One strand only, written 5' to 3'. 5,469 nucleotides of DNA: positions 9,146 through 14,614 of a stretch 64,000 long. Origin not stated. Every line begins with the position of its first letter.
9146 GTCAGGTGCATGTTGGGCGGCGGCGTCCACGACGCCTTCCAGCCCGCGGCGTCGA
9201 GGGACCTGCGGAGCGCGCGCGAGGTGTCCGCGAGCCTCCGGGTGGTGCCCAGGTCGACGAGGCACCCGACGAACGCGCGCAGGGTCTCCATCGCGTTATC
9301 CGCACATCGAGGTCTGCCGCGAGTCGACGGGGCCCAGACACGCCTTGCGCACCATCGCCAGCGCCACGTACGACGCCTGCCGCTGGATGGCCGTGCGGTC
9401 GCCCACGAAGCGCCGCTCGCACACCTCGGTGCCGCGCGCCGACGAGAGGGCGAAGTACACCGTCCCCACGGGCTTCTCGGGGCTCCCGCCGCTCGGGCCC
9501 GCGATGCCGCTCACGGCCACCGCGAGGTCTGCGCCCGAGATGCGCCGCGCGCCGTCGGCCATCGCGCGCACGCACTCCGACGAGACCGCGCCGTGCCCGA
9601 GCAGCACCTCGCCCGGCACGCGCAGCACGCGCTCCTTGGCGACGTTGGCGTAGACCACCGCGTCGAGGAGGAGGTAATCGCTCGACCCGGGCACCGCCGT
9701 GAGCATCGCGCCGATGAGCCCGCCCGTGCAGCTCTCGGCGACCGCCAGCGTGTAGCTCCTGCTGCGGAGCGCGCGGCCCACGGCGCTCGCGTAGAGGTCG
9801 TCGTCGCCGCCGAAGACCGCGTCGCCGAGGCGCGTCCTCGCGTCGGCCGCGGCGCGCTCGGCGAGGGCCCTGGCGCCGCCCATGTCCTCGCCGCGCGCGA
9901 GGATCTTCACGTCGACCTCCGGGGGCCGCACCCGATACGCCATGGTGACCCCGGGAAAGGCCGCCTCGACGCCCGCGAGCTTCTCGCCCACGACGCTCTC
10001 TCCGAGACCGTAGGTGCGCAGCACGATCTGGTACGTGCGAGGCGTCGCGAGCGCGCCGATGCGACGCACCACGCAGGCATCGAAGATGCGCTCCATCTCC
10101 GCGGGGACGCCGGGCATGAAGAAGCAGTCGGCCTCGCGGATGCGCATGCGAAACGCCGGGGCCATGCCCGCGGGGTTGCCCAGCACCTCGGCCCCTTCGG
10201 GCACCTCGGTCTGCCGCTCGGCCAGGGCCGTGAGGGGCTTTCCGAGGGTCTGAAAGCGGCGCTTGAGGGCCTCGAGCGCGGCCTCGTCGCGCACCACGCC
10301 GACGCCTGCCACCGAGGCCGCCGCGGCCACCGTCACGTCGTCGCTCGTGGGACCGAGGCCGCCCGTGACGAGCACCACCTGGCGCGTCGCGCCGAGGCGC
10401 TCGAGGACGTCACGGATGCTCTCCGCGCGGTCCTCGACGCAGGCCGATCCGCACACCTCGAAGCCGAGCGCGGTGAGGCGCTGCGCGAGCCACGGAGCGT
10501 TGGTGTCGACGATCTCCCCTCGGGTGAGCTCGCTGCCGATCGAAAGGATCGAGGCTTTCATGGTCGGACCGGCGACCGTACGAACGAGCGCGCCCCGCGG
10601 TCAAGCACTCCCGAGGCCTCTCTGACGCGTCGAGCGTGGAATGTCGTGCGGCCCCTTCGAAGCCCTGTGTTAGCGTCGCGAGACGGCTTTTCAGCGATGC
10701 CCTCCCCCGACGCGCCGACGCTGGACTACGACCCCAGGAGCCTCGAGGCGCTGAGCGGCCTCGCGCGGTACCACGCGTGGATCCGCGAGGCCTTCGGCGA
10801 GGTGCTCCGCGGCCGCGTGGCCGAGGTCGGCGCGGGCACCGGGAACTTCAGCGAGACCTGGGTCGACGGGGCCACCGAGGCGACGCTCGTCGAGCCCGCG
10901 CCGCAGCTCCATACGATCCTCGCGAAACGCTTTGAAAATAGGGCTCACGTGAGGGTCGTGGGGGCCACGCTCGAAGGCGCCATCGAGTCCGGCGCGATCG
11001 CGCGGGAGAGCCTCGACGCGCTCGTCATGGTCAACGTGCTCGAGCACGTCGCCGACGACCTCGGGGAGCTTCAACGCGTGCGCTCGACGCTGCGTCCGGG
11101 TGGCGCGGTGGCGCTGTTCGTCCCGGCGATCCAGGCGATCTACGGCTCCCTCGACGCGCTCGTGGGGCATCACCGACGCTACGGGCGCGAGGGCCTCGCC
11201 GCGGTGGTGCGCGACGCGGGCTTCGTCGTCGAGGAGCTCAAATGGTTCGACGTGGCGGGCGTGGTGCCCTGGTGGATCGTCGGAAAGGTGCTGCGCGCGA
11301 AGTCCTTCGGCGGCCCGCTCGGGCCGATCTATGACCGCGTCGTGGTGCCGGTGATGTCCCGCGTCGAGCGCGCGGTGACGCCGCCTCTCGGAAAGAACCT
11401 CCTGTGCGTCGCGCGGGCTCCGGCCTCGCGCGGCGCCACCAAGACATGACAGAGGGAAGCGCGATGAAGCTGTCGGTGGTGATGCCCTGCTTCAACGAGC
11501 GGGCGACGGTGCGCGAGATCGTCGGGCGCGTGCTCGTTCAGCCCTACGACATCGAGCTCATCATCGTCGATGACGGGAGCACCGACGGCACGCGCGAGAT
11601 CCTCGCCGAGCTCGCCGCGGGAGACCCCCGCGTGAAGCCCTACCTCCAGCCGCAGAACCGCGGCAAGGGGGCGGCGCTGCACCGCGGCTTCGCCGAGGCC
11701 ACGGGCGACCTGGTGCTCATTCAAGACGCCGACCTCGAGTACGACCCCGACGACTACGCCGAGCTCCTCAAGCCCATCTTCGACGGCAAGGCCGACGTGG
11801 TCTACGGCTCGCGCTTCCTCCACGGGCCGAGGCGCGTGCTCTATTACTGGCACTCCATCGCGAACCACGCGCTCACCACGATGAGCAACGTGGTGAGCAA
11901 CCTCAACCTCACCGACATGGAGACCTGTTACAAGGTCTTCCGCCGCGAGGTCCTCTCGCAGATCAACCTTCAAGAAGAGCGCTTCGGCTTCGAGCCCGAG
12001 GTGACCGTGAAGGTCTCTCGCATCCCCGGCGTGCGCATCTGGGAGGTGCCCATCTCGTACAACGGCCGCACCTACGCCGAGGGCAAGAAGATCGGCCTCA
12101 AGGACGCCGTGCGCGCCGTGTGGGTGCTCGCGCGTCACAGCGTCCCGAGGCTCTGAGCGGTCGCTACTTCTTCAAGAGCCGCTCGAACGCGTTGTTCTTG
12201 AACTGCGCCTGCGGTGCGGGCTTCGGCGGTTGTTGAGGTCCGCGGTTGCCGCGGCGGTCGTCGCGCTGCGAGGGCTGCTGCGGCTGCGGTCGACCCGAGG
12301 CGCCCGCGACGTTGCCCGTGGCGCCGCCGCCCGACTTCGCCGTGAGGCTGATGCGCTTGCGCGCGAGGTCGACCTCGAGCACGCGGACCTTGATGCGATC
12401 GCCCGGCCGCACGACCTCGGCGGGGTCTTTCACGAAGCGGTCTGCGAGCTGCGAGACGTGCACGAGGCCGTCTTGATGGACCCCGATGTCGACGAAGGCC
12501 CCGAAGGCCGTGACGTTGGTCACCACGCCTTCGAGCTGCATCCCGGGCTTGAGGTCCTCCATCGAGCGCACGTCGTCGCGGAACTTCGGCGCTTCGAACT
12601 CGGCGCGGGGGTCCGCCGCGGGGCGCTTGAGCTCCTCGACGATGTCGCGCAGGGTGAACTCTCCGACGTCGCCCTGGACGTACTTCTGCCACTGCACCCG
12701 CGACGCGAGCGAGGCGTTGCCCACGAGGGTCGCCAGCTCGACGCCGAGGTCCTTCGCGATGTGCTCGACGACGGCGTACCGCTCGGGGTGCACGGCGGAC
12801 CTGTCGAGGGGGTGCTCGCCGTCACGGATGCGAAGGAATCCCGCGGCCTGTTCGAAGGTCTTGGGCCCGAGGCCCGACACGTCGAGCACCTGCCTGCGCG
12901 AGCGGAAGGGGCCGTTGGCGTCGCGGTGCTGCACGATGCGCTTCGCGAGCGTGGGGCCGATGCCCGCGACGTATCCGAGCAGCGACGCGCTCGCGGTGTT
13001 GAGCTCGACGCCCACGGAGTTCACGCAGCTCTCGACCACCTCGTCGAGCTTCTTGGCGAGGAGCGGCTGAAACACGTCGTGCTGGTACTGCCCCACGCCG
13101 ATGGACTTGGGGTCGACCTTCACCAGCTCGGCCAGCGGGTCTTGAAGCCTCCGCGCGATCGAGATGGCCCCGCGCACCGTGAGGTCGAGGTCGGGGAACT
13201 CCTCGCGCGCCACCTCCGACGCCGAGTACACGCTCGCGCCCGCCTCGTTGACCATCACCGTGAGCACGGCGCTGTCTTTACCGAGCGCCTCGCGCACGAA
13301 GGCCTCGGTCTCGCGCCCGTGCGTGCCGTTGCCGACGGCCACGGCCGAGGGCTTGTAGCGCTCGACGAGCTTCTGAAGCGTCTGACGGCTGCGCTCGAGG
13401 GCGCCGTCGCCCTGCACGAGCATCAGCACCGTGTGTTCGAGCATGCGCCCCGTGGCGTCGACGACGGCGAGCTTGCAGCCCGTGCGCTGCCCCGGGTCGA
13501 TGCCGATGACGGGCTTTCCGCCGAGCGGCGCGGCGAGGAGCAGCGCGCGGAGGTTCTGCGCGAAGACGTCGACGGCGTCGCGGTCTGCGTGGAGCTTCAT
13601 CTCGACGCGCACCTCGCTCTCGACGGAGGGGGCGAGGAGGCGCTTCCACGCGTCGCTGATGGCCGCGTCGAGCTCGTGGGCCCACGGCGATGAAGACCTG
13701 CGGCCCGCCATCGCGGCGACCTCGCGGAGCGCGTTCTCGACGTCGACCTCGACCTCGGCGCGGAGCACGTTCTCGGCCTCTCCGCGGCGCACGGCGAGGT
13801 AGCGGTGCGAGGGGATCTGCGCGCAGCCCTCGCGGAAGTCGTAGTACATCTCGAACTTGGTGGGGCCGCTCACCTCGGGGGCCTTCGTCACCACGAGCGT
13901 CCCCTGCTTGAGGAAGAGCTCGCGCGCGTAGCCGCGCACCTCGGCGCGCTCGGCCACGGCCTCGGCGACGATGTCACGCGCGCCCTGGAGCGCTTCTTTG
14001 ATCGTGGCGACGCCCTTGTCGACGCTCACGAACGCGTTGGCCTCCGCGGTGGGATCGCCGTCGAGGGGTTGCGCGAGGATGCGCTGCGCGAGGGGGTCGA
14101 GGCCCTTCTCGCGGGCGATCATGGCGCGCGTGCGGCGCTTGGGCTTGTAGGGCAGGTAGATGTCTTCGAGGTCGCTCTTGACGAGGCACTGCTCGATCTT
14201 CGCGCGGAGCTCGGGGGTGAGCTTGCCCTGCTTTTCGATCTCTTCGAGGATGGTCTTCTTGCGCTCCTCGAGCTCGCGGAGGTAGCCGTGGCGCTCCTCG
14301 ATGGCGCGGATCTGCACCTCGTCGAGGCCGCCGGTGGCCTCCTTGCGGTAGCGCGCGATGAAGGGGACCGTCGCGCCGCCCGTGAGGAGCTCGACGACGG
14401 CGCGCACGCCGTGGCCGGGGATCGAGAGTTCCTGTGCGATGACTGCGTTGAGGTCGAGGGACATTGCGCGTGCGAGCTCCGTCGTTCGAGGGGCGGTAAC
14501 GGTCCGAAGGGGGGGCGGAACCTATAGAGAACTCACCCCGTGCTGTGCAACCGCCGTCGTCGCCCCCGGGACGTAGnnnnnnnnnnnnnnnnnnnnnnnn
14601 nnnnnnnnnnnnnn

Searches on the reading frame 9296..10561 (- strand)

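Call 86: search_protein_families(library=pfam, proteins=[window:9296-10561:-], max_evalue=0.0001)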
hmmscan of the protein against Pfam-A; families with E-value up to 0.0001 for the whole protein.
window:9296-10561:- (421 aa): 3 families
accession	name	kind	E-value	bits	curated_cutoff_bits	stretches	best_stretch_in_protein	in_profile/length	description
PF02464.23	CinA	-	2.1e-52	177.3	23.5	1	258-407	5-154/155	Competence-damaged protein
PF00994.29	MoCF_biosynth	-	6.8e-32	110.6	26.6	1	5-167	2-141/144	Probable molybdopterin binding domain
PF18146.6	CinA_KH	-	3.5e-12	46.7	27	1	180-251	3-73/73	Damage-inducible protein CinA KH domain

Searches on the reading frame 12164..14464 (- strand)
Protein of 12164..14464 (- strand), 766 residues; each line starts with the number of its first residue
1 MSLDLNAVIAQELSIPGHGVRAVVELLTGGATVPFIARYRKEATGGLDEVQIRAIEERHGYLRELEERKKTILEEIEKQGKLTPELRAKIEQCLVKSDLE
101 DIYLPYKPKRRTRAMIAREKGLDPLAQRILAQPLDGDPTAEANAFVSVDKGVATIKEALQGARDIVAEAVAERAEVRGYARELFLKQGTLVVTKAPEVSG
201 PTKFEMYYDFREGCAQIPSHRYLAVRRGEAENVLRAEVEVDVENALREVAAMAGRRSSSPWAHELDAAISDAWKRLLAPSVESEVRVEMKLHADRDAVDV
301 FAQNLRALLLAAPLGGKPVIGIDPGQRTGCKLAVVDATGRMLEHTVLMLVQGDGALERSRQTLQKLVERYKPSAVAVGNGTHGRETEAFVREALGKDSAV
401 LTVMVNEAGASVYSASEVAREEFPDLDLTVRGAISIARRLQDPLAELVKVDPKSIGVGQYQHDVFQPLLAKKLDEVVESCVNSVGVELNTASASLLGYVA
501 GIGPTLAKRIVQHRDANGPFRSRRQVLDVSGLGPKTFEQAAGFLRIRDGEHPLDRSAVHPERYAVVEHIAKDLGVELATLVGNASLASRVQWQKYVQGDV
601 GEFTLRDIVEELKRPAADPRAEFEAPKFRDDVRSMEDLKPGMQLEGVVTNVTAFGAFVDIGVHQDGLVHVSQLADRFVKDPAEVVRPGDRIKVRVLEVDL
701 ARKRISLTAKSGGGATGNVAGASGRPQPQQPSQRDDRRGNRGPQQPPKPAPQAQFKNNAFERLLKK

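Call 12: search_protein_families(library=pfam, proteins=[window:12164-14464:-], max_evalue=0.01)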
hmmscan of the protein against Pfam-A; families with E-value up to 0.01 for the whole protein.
window:12164-14464:- (766 aa): 13 families
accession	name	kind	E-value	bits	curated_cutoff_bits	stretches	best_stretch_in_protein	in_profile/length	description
PF16921.10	Tex_YqgF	-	2.8e-47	160.7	27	1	318-441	2-126/126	Tex protein YqgF-like domain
PF22706.1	Tex_central_region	-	1.1e-30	107.5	27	1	137-301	5-178/178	Tex central region-like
PF09371.15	Tex_N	-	4.8e-30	103.5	32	1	5-77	3-75/75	Tex-like protein N-terminal domain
PF12836.13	HHH_3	-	1.2e-28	99.4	27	1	481-545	1-65/65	Helix-hairpin-helix motif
PF00575.29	S1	-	3.7e-22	78.9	22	1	639-709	3-73/74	S1 RNA binding domain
PF17674.7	HHH_9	-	1.4e-21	77.5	23.1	1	551-620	1-70/70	HHH domain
PF14639.11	YqgF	-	1.9e-10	41.2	35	1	357-449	49-148/150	Holliday-junction resolvase-like of SPT6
PF14635.12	HHH_7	-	1.2e-08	35.7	27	1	455-546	6-103/104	Helix-hairpin-helix motif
PF23459.1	S1_RRP5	-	5.1e-08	33.8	27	1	638-704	1-67/72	RRP5 S1 domain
PF03934.19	T2SSK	-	0.00017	22.3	24.2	1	487-534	2-49/63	Type II secretion system (T2SS), protein K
PF02075.23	RuvC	-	0.00086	19.7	22.2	1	319-419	1-105/148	Crossover junction endodeoxyribonuclease RuvC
PF14579.12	HHH_6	-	0.0036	17.9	25.6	0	496-528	27-59/90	Helix-hairpin-helix motif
PF18614.7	RNase_II_C_S1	-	0.0084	16.4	26.6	0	685-708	34-57/59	RNase II-type exonuclease C-terminal S1 domain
